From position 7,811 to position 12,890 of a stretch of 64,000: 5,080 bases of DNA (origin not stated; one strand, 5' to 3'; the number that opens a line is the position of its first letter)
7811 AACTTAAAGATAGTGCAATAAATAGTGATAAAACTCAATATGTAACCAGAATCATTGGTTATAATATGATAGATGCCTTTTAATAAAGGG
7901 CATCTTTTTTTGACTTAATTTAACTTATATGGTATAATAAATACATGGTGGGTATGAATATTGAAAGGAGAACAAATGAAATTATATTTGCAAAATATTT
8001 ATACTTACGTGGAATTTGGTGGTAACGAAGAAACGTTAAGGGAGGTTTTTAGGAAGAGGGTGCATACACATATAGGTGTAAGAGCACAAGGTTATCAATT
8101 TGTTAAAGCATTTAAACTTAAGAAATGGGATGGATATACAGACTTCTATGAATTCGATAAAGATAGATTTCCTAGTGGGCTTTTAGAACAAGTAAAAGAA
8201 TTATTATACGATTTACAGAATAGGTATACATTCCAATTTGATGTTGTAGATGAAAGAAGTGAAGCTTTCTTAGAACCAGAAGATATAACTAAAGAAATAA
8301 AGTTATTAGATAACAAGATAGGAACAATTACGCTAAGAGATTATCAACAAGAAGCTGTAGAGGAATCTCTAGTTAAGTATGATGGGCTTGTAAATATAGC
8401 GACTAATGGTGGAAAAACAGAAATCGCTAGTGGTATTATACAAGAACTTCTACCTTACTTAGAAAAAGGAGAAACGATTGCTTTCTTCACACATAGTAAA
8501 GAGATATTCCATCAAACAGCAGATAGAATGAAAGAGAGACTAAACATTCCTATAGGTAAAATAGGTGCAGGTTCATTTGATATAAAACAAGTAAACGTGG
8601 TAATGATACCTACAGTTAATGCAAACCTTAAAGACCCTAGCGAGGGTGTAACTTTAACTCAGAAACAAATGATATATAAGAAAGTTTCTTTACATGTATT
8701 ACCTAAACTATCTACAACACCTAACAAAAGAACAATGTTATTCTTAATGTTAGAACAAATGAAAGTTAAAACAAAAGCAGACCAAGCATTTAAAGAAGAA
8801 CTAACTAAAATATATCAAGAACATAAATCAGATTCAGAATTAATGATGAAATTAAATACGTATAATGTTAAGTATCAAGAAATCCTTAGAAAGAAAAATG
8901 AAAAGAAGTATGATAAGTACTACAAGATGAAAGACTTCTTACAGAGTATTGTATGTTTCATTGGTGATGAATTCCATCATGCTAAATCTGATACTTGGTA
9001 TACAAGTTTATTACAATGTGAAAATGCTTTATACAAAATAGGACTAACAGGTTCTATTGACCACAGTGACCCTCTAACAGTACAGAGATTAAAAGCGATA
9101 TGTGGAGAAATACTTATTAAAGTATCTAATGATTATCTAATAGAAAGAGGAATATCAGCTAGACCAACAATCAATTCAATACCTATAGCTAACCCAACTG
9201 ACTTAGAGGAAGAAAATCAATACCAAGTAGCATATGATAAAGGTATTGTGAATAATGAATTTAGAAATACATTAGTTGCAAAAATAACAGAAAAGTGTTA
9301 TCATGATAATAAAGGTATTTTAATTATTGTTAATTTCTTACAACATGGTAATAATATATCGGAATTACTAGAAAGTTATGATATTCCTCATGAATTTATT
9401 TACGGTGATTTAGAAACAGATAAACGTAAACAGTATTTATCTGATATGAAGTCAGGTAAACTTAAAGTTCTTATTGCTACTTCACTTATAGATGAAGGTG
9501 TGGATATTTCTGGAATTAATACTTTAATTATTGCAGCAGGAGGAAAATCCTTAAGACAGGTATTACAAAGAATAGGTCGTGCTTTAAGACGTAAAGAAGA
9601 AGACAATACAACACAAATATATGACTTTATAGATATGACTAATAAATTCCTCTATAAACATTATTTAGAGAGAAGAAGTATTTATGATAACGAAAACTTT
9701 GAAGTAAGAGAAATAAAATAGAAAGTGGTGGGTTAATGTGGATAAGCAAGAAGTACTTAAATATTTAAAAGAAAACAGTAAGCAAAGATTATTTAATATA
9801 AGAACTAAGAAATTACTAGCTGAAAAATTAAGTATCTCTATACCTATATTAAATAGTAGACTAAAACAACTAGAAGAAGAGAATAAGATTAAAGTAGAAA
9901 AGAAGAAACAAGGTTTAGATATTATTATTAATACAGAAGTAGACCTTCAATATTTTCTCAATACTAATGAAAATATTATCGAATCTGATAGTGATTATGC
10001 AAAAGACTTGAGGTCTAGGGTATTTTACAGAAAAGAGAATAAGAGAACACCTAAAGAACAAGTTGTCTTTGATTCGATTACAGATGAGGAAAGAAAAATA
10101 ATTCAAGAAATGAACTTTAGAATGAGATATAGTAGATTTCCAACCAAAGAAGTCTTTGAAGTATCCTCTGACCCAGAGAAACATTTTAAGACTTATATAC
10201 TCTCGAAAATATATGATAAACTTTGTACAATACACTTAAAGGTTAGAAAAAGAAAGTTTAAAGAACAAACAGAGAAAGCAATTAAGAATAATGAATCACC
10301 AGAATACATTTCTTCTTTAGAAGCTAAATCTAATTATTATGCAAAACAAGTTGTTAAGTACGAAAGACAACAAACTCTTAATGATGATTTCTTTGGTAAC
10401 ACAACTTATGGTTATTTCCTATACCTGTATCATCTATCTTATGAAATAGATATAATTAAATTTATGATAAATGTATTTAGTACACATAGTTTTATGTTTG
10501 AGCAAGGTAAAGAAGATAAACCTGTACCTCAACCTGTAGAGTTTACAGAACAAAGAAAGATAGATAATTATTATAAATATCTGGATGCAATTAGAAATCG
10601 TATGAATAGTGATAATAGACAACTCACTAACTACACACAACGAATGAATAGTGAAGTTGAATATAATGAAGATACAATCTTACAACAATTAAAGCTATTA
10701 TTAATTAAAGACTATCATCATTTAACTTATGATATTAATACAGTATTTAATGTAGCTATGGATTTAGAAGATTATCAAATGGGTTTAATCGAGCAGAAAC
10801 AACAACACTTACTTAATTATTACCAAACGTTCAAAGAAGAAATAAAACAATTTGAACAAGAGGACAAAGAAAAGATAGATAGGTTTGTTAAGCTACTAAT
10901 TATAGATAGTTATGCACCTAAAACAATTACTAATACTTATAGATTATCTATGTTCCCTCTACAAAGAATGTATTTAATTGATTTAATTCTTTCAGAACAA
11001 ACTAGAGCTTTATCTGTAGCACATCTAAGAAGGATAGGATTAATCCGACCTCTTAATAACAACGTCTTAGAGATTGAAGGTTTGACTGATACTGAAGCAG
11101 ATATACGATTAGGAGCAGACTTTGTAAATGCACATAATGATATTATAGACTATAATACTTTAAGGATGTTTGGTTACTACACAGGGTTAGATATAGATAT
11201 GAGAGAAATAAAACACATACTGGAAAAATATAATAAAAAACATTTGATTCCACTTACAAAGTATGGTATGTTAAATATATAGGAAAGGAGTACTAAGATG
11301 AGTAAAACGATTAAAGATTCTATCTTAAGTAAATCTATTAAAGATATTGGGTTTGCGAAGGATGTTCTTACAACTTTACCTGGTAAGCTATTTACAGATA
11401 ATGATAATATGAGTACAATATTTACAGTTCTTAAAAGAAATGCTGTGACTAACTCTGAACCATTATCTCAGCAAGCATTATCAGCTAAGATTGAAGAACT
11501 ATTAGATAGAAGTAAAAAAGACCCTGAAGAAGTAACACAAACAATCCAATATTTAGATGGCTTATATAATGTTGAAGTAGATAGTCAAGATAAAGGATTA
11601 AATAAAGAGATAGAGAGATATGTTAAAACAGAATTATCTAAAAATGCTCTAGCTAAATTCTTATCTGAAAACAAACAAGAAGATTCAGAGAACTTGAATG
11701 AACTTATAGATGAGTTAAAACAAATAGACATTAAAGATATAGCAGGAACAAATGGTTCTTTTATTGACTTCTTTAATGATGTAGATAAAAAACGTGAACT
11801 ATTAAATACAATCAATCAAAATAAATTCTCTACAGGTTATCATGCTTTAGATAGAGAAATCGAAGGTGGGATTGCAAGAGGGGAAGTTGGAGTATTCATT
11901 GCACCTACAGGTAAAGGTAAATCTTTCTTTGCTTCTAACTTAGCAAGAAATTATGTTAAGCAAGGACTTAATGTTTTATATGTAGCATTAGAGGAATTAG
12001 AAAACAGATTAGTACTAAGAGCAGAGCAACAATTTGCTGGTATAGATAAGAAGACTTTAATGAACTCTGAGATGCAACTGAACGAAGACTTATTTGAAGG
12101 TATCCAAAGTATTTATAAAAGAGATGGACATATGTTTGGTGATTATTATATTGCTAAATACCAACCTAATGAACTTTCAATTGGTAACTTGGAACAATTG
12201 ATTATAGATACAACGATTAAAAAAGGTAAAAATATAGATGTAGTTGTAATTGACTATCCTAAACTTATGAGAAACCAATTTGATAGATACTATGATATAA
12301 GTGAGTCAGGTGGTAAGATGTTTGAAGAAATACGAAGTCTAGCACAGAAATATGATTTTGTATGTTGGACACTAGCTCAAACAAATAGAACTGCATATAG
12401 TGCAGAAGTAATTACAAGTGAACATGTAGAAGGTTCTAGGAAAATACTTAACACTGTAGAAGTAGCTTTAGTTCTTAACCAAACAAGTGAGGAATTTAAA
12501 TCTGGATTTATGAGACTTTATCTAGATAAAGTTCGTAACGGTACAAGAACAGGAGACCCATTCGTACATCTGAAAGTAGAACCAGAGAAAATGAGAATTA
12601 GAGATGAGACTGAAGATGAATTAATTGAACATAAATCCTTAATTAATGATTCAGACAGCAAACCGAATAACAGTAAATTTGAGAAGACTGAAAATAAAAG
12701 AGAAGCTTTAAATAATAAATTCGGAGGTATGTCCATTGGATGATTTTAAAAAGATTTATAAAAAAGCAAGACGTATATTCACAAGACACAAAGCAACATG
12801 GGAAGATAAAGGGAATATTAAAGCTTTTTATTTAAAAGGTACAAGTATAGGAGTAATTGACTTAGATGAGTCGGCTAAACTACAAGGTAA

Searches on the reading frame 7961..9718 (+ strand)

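Call 119: search_protein_families(library=pfam, proteins=[window:7961-9718:+], max_evalue=0.001)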
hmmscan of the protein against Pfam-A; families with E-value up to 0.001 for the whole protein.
window:7961-9718:+ (586 aa): 6 families
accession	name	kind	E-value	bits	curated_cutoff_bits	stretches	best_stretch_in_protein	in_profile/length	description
PF00271.37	Helicase_C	-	6.3e-17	62.3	23.5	1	446-544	11-109/110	Helicase conserved C-terminal domain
PF04851.21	ResIII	-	9.9e-15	55.3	22.5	1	123-365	2-161/164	Type III restriction enzyme, res subunit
PF16203.11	ERCC3_RAD25_C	-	2.5e-07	30.7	27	1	473-553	78-160/248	ERCC3/RAD25/XPB C-terminal helicase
PF00270.35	DEAD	-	2.3e-05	24.6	26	0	127-199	2-73/167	DEAD/DEAH box helicase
PF21241.2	UvsW_N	-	0.00014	22.7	25.3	1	33-83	23-72/81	DNA helicase UvsW, N-terminal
PF22590.2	Cas3-like_C_2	-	0.00026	21.7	27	0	495-545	58-105/106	CRISPR-associated nuclease/helicase Cas3, C-terminal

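Call 120: search_protein_families(library=phrogs, proteins=[window:7961-9718:+], max_evalue=0.00001)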
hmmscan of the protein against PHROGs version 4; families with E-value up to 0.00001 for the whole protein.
window:7961-9718:+ (586 aa): 5 families
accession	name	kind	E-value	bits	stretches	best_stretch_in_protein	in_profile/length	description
phrog_16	-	DNA, RNA and nucleotide metabolism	2.2e-124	417.8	1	2-584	61-621/986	DNA helicase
phrog_14619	-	DNA, RNA and nucleotide metabolism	9e-110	368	1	6-312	1-313/314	DNA helicase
phrog_9690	-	DNA, RNA and nucleotide metabolism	4.5e-83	279.8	1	293-583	8-300/306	DNA helicase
phrog_16259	-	DNA, RNA and nucleotide metabolism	6.8e-13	49.6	1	41-302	33-296/330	DNA helicase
phrog_16694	-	unknown function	2.3e-07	30.1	0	412-560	518-678/1010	-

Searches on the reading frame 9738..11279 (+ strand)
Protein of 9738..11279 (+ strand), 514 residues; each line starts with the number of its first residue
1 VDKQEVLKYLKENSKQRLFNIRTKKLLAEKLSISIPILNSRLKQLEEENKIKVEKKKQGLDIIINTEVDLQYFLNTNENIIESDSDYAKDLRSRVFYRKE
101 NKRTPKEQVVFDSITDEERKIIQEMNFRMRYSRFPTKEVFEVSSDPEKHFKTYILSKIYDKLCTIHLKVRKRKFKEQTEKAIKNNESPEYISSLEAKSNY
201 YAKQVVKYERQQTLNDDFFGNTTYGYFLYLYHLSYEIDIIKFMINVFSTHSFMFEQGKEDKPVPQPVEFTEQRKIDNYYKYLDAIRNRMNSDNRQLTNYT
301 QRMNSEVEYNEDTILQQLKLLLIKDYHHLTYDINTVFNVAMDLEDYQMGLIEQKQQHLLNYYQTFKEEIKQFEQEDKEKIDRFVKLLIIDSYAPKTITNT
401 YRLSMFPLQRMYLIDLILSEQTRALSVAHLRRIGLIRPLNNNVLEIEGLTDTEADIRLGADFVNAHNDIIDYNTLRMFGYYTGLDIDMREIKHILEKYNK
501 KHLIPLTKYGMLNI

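Call 119: search_protein_families(library=pfam, proteins=[window:9738-11279:+], max_evalue=0.001)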
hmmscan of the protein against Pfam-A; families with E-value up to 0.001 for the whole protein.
window:9738-11279:+ (514 aa): 0 families

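Call 120: search_protein_families(library=phrogs, proteins=[window:9738-11279:+], max_evalue=0.00001)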
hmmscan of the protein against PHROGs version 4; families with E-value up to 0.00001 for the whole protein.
window:9738-11279:+ (514 aa): 1 family
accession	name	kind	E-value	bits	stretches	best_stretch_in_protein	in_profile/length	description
phrog_1098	-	DNA, RNA and nucleotide metabolism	3.4e-110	370.3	1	3-514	15-509/546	HTH DNA binding protein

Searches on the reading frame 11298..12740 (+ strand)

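Call 119: search_protein_families(library=pfam, proteins=[window:11298-12740:+], max_evalue=0.001)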
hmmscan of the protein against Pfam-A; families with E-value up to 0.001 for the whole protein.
window:11298-12740:+ (481 aa): 4 families
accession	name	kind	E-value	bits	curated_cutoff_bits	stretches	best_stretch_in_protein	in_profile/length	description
PF03796.21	DnaB_C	-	1.8e-14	54.2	27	1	178-367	3-183/255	DnaB-like helicase C terminal domain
PF13481.12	AAA_25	-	4.6e-09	36.6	27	1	186-363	24-191/195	AAA domain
PF06745.19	ATPase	-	5.3e-09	36.2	26.6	1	178-305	2-118/231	KaiC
PF01695.23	IstB_IS21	-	0.0006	19.8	24.1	0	199-243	96-140/238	IstB-like ATP binding protein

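Call 120: search_protein_families(library=phrogs, proteins=[window:11298-12740:+], max_evalue=0.00001)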
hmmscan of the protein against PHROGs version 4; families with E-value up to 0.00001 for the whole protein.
window:11298-12740:+ (481 aa): 3 families
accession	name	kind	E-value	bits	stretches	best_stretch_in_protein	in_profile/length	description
phrog_19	-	DNA, RNA and nucleotide metabolism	5.8e-88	297.3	1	1-464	159-600/621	DnaB-like replicative helicase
phrog_239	-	DNA, RNA and nucleotide metabolism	5.5e-19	69.6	1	157-457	325-620/801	DNA primase/helicase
phrog_243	-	DNA, RNA and nucleotide metabolism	1.3e-12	48.3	1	189-439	29-270/273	DnaB-like replicative helicase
